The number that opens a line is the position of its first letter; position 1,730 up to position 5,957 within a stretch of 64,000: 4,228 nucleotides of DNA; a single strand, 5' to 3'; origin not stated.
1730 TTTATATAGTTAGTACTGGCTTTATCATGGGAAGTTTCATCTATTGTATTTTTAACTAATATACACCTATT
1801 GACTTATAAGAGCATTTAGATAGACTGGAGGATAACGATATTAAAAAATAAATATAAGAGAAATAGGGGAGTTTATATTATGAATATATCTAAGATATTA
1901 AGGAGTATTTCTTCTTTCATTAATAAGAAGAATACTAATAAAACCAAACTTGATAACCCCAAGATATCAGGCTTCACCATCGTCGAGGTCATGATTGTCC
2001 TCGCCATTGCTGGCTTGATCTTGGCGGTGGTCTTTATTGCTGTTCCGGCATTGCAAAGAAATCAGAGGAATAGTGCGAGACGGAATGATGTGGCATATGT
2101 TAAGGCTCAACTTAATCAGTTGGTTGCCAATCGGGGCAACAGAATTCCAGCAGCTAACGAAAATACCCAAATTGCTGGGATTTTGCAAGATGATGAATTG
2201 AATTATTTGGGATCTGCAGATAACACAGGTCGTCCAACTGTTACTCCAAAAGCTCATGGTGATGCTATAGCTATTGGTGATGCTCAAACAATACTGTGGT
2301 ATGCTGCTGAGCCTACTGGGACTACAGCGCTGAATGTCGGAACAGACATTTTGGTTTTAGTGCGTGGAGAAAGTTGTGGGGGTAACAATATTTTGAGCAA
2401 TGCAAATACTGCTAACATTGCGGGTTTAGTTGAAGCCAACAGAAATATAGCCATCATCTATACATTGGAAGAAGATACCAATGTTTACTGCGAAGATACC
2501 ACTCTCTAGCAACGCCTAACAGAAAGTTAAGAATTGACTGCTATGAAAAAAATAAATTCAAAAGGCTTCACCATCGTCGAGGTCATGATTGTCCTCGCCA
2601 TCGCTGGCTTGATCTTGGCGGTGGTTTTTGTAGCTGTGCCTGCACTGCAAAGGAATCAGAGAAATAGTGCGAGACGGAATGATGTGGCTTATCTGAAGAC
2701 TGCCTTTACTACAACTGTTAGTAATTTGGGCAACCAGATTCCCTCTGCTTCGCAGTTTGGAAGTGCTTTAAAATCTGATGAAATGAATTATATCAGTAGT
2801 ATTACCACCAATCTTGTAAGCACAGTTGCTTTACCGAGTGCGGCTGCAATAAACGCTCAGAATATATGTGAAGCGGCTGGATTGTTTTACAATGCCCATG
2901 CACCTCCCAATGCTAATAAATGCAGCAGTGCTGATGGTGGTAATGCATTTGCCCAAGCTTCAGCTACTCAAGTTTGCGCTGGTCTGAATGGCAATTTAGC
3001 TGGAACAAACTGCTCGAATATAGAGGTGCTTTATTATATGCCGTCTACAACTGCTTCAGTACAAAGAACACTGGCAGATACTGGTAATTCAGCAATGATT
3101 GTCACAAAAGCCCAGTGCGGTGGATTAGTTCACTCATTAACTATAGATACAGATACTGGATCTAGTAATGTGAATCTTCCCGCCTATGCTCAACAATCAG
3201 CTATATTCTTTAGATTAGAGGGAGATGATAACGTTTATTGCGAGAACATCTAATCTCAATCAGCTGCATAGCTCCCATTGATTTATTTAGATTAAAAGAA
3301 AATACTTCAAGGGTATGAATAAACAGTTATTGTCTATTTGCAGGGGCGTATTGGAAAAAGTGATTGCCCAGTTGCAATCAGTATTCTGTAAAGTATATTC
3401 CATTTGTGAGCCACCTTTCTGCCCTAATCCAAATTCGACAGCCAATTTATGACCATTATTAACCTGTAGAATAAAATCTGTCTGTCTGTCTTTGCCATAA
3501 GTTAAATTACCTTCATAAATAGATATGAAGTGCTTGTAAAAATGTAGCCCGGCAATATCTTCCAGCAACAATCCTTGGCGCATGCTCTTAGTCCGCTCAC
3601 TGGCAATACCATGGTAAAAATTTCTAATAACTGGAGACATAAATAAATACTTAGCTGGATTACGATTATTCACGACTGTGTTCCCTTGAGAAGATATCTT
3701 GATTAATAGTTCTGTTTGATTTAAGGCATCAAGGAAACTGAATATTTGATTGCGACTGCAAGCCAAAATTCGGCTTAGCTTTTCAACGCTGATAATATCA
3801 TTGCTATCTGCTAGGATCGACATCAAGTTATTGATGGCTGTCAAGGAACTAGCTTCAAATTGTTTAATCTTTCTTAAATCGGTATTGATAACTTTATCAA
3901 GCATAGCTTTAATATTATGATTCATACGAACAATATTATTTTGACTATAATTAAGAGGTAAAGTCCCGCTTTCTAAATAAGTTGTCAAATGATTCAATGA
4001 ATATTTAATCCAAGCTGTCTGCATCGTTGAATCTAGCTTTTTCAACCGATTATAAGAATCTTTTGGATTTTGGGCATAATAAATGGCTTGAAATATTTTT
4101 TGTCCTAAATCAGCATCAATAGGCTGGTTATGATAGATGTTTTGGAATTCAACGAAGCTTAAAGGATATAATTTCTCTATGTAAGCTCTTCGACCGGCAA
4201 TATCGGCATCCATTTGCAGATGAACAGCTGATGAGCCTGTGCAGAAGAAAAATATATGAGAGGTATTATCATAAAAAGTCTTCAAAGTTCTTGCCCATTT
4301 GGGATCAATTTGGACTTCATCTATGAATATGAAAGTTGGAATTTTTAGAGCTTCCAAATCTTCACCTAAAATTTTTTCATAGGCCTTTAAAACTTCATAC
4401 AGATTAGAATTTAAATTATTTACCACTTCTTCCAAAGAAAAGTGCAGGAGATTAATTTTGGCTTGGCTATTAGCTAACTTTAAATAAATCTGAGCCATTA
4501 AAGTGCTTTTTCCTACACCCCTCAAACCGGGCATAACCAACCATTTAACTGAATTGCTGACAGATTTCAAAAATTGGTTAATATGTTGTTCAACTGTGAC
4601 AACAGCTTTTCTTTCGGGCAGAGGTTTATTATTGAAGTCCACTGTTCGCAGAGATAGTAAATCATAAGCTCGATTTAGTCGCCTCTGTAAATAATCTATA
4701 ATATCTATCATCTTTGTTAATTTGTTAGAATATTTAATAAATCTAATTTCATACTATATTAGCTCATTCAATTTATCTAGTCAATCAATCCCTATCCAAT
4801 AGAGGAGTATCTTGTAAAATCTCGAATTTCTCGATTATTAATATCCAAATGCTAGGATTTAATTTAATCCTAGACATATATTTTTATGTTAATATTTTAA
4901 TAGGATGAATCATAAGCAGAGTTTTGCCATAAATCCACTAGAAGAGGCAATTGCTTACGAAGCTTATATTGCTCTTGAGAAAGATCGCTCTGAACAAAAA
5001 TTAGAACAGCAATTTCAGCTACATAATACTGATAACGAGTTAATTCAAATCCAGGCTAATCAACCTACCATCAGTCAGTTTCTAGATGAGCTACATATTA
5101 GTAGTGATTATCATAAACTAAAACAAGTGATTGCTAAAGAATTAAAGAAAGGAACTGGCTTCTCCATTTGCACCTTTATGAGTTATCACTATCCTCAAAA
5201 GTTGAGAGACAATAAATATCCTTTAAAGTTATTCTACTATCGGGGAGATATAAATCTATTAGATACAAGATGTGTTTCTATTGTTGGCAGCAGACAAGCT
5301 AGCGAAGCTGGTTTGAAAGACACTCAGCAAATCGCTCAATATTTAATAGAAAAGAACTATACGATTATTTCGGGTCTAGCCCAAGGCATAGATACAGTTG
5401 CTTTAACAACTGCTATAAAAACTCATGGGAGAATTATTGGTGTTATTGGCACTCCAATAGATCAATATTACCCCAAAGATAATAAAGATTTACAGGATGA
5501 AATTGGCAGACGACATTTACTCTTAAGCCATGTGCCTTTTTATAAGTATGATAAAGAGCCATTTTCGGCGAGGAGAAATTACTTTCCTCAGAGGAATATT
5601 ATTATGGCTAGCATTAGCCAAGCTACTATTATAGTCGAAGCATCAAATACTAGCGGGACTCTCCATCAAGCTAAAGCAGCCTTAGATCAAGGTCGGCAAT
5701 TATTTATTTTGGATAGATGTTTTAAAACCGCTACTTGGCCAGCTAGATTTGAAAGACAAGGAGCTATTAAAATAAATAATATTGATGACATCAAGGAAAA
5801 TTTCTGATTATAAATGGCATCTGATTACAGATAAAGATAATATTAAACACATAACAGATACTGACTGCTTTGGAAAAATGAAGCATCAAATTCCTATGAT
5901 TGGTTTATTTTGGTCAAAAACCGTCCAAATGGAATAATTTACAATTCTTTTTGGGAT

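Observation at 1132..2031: Head-to-head pilin genes sharing a 79-bp perfect inverted repeat around a promoter/leader segment: a putative invertible pilin expression switch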

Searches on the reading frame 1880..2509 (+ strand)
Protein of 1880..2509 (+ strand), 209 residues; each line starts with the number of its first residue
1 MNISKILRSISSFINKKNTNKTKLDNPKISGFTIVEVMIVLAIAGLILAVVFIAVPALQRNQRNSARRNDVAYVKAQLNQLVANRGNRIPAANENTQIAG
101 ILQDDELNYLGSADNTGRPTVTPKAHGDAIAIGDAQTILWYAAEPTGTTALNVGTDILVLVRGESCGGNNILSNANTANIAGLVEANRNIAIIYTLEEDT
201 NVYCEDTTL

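Call 10: search_protein_families(library=pfam, proteins=[window:1880-2509:+], max_evalue=0.01)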
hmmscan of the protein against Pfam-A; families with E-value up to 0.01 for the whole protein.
window:1880-2509:+ (209 aa): 1 family
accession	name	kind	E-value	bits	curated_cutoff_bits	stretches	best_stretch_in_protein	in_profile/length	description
PF07963.17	N_methyl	-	9.7e-07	28.6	21.2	1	28-52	3-27/27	Prokaryotic N-terminal methylation motif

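Call 15: find_encoding_contigs(protein=window:1880-2509:+, flank=10000, max_places=10)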
Protein window:1880-2509:+ (209 aa): 2 contigs read that carry it; 1 place shown.
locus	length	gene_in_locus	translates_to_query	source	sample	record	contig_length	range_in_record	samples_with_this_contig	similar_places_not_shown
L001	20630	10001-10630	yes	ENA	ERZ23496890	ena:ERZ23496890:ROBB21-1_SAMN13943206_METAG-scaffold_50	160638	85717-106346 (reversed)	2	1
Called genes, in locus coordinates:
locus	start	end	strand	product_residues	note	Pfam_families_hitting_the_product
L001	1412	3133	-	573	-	PF08378:NERD, PF04851:ResIII (weak), PF09848:SLFN-g3_helicase, PF13245:AAA_19, PF13087:AAA_12 (weak), PF13538:UvrD_C_2 (faint)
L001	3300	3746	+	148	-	-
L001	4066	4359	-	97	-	-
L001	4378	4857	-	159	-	-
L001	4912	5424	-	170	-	-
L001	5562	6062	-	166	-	PF13650:Asp_protease_2 (weak), PF13975:gag-asp_proteas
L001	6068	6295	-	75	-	-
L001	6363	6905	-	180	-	-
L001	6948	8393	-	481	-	PF13173:AAA_14, PF13635:DUF4143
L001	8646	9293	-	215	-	-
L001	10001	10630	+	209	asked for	PF07963:N_methyl (weak)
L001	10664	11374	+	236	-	PF07963:N_methyl (weak)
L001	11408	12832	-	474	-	PF13173:AAA_14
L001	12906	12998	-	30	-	-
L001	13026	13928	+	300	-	PF02481:DNA_processg_A, PF18306:LDcluster4 (faint)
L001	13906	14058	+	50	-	-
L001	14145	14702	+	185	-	-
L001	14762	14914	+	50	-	-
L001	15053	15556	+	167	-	PF13274:SocA_Panacea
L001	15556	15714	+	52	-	-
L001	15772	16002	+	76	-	-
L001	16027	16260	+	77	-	-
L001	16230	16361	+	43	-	-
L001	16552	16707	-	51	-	-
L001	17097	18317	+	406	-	PF13173:AAA_14, PF13635:DUF4143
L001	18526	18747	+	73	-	PF02604:PhdYeFM_antitox (weak)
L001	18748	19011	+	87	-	PF05016:ParE_toxin (weak)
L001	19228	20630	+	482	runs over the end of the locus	PF13173:AAA_14, PF13635:DUF4143 (weak)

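Call 56: search_protein_families(library=padloc, proteins=[L001:6948-8393:-, L001:1412-3133:-, L001:5562-6062:-, L001:4378-4857:-, L001:3300-3746:+], max_evalue=0.001)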
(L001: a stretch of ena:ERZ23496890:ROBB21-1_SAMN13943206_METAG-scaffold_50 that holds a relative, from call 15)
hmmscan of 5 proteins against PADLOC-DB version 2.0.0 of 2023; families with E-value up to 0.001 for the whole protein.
L001:6948-8393:- (481 aa): 7 families
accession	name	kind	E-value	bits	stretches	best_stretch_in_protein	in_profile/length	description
PDLC04789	PDC-S01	-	4.4e-23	79.9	1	48-445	9-351/375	-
PDLC04787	PDC-S01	-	1.3e-20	71.6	1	46-430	17-353/412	-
PDLC04790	PDC-S01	-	2.6e-15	54.1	1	36-477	10-416/422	-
PDLC04786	PDC-S01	-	3.6e-15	53.6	1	51-204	15-167/439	-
PDLC04792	PDC-S01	-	8.6e-15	52.3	1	38-211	2-169/452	-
PDLC04788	PDC-S01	-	1.6e-11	41.8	1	39-342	3-281/448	-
PDLC04791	PDC-S01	-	2e-11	41.2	1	47-177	11-138/395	-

L001:1412-3133:- (573 aa): 15 families
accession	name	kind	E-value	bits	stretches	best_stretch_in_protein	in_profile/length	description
PDLC03813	RTasNERD-Hel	-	7.9e-55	184.9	1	2-557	3-515/519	DRT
PDLC01087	C3a187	-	1.3e-19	68.5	1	17-558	19-547/559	NERD+UvrD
PDLC00132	GajB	-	7.5e-12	42.7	2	330-456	213-341/625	UrvD helicase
PDLC00129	GajB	-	1.8e-11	41.4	2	442-565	456-585/594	UrvD helicase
PDLC00117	GajB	-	1.1e-10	38.6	1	476-570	489-590/604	UrvD helicase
PDLC02372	Nhi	-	1.2e-09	35.4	1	198-456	178-378/470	-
PDLC02350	AbiO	-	2.2e-08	31.3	1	199-279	175-244/468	AbiO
PDLC00112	GajB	-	9.3e-08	29.1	0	488-568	482-572/581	UrvD helicase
PDLC00128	GajB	-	4.4e-07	27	1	329-408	259-340/685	UrvD helicase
PDLC00136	GajB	-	5.7e-07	26.8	1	490-565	476-559/570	UrvD helicase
PDLC00103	GajB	-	4.6e-06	23.8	1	473-568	493-591/612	UrvD helicase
PDLC00106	GajB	-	1.3e-05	21.9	0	330-418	204-292/577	UrvD helicase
PDLC04140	mad8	-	1.8e-05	22.4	0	215-286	15-86/314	mads_8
PDLC00114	GajB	-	8.7e-05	19.3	0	481-521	528-568/635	UrvD helicase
PDLC04791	PDC-S01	-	0.00066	16.5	0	47-89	329-371/395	-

L001:5562-6062:- (166 aa): 0 families

L001:4378-4857:- (159 aa): 0 families

L001:3300-3746:+ (148 aa): 0 families

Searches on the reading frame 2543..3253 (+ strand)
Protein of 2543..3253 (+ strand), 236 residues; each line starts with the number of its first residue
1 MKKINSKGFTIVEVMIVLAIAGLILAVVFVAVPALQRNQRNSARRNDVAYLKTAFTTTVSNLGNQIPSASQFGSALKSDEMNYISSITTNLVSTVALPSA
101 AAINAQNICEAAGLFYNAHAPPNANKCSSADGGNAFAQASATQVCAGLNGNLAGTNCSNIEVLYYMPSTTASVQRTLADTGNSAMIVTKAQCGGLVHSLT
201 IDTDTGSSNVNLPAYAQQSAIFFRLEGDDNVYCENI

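Call 10: search_protein_families(library=pfam, proteins=[window:2543-3253:+], max_evalue=0.01)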
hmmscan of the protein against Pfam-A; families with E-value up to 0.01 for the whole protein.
window:2543-3253:+ (236 aa): 1 family
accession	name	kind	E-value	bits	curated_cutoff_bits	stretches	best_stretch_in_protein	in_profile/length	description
PF07963.17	N_methyl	-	4.5e-07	29.6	21.2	1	5-29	3-27/27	Prokaryotic N-terminal methylation motif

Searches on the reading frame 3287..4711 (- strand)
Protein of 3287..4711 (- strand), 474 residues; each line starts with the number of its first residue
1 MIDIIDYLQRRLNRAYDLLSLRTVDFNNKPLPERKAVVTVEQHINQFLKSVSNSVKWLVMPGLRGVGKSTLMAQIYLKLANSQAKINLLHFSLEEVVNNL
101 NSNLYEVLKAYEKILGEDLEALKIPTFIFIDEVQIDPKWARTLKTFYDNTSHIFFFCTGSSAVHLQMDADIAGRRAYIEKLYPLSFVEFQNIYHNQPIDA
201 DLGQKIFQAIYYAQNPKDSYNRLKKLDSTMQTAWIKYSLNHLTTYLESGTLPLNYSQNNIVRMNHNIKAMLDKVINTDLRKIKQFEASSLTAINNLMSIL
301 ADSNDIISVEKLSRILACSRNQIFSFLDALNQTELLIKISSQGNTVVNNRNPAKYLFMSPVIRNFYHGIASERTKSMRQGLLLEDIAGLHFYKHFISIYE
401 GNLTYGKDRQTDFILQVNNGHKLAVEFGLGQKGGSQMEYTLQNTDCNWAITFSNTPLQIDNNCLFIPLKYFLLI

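Call 10: search_protein_families(library=pfam, proteins=[window:3287-4711:-], max_evalue=0.01)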
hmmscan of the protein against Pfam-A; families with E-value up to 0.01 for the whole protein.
window:3287-4711:- (474 aa): 8 families
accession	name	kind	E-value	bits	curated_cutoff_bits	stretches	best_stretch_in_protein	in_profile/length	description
PF13173.12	AAA_14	-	4.3e-23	82.2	27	1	56-189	3-128/129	AAA domain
PF13635.12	DUF4143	-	8.2e-05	22.8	28.1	1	289-427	12-157/160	Domain of unknown function (DUF4143)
PF25199.1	nSTAND_NTPase5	-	0.00046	20.5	34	1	32-153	20-126/145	Novel STAND NTPase 5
PF24883.2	NPHP3_N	-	0.0013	19.4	24.8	0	44-92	12-59/164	Nephrocystin 3, N-terminal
PF12775.13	AAA_7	-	0.002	18.1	25.8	1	37-110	14-88/181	P-loop containing dynein motor region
PF13401.12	AAA_22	-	0.0022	18.7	27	1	59-155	9-118/130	AAA domain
PF00931.28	NB-ARC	-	0.0022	17.7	23.5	1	43-82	4-45/248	NB-ARC domain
PF20720.3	nSTAND3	-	0.0029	17.8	27.2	0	53-106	15-67/155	Novel STAND NTPase 3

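Call 16: find_encoding_contigs(protein=window:3287-4711:-, flank=10000, max_places=10)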
Protein window:3287-4711:- (474 aa): 2 contigs read that carry it; 1 place shown.
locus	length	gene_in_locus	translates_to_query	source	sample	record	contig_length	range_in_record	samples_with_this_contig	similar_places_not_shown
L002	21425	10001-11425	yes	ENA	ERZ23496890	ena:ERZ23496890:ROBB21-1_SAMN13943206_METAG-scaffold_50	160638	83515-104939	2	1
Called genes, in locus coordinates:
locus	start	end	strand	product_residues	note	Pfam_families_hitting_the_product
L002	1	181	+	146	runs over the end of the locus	PF02681:DUF212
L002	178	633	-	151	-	PF10881:DUF2726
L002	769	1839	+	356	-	PF13480:Acetyltransf_6 (weak), PF02388:FemAB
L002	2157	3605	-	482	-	PF13173:AAA_14, PF13635:DUF4143 (weak)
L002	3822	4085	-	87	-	PF05016:ParE_toxin (weak)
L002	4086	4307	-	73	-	PF02604:PhdYeFM_antitox (weak)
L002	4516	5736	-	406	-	PF13173:AAA_14, PF13635:DUF4143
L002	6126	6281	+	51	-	-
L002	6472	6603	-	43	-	-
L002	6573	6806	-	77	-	-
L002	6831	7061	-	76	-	-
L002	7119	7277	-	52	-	-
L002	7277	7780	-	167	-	PF13274:SocA_Panacea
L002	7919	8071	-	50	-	-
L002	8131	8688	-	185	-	-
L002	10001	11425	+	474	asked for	PF13173:AAA_14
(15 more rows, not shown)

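Call 56: search_protein_families(library=padloc, proteins=[window:3287-4711:-], max_evalue=0.001)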
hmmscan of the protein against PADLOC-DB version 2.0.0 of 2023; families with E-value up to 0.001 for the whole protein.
window:3287-4711:- (474 aa): 8 families
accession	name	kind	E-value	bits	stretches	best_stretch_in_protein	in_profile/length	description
PDLC04787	PDC-S01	-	2.5e-25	87.2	1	44-420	16-349/412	-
PDLC04789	PDC-S01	-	2.9e-20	70.7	1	42-365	4-273/375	-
PDLC04786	PDC-S01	-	4.1e-15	53.5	1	53-191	18-155/439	-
PDLC04790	PDC-S01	-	2.2e-14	51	1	39-342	11-273/422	-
PDLC04788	PDC-S01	-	3e-12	44.2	1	52-344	16-284/448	-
PDLC04791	PDC-S01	-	1.7e-11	41.5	1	46-193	12-154/395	-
PDLC04792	PDC-S01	-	1.7e-11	41.4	1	40-470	6-429/452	-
PDLC00295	PtuA1|PtuA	-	7.2e-06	23.3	0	48-91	25-68/451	AAA ATPase domain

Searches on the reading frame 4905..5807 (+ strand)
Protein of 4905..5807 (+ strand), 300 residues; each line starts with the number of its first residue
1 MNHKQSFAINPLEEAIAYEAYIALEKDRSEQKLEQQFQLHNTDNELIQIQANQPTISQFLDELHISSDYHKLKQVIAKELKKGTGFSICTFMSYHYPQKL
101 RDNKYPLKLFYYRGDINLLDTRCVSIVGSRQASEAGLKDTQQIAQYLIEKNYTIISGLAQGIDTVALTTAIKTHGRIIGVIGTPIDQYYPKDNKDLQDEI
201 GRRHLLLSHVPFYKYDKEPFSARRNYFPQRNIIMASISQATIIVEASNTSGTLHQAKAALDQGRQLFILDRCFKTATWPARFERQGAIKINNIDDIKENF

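Call 10: search_protein_families(library=pfam, proteins=[window:4905-5807:+], max_evalue=0.01)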
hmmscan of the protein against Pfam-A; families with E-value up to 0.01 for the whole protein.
window:4905-5807:+ (300 aa): 2 families
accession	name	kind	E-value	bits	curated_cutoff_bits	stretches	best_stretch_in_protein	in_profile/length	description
PF02481.21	DNA_processg_A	-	3e-53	180.6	29.6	1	84-276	5-194/212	DNA recombination-mediator protein A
PF18306.6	LDcluster4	-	1.9e-08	34.5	26.3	1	123-181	3-62/151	SLOG cluster4 family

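Call 56: search_protein_families(library=padloc, proteins=[window:4905-5807:+], max_evalue=0.001)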
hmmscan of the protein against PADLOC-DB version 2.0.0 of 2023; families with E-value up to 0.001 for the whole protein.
window:4905-5807:+ (300 aa): 3 families
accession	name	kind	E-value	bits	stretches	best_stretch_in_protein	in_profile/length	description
PDLC03961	ShosA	-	3.6e-75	251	1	17-298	21-291/303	-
PDLC03927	PsyrA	-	2.3e-30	104.1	1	32-268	44-272/398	-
PDLC02997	ShosA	-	1.7e-26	91.2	1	82-264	91-268/327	-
